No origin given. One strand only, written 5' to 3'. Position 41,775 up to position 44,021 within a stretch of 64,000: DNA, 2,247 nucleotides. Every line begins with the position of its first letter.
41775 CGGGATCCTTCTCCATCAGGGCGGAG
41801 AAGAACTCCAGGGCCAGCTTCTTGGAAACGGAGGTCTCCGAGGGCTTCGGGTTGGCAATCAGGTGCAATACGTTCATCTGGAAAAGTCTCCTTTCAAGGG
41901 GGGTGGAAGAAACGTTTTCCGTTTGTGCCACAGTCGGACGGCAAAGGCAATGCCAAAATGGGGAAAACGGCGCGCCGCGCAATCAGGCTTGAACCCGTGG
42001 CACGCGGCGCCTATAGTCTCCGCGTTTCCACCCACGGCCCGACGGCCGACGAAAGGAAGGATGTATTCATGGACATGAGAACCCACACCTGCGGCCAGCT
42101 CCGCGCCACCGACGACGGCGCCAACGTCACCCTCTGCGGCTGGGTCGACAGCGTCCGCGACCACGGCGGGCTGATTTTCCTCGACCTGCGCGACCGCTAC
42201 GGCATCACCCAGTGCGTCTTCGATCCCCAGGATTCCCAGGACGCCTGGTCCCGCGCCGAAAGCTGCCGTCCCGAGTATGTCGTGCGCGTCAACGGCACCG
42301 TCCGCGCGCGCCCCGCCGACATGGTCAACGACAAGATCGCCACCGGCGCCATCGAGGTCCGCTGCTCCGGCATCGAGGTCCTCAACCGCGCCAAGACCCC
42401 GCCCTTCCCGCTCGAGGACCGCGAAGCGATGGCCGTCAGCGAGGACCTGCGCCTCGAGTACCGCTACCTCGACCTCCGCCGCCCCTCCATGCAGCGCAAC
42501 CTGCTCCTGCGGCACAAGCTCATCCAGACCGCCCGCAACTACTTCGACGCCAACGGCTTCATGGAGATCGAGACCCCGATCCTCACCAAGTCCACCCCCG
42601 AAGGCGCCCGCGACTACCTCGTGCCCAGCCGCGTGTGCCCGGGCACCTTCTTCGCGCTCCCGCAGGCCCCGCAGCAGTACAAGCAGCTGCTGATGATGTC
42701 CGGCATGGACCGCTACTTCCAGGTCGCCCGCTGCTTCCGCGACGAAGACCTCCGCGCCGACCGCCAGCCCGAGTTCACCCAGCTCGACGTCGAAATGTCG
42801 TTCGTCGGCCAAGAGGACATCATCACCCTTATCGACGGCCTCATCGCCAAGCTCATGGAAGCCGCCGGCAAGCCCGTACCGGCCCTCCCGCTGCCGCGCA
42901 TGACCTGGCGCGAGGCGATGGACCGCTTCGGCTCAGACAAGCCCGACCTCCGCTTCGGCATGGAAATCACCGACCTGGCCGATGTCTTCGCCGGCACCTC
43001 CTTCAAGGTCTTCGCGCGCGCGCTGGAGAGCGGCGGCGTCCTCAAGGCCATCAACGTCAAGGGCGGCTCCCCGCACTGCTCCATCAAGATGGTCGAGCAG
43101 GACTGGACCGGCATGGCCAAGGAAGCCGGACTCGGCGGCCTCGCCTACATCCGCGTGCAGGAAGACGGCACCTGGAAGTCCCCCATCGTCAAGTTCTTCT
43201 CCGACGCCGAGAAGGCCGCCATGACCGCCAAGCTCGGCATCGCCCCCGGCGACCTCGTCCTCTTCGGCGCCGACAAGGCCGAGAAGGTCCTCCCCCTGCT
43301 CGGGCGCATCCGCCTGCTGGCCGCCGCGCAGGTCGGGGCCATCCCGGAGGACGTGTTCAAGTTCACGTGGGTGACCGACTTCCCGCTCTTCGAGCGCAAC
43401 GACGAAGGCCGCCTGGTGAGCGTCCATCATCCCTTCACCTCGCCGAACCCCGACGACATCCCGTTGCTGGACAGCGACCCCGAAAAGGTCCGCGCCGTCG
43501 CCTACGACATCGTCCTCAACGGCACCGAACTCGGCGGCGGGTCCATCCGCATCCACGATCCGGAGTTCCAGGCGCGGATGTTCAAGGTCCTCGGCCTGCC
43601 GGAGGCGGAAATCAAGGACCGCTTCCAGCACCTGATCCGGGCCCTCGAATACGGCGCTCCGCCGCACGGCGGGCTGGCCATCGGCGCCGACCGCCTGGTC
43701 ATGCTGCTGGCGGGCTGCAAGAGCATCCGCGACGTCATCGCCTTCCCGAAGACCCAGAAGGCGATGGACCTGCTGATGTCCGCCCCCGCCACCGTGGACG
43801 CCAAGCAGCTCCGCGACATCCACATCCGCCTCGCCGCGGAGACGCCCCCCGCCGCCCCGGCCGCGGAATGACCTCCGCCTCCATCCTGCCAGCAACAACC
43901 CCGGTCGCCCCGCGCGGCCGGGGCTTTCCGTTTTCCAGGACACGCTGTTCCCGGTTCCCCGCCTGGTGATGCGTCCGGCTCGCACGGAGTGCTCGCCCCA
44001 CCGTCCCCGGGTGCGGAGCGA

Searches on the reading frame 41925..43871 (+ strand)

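Call 12: search_protein_families(library=pfam, proteins=[window:41925-43871:+], max_evalue=0.001)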
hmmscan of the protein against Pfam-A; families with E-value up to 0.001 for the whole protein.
window:41925-43871:+ (648 aa): 3 families
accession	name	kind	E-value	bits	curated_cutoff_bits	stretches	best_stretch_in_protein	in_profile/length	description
PF00152.25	tRNA-synt_2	-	3.4e-120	401.2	25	1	172-611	1-308/308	tRNA synthetases class II (D, K and N)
PF02938.19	GAD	-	4.6e-17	62.5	23.4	1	363-456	1-92/95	GAD domain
PF01336.31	tRNA_anti-codon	-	7.7e-17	61.5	27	1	68-153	1-75/75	OB-fold nucleic acid binding domain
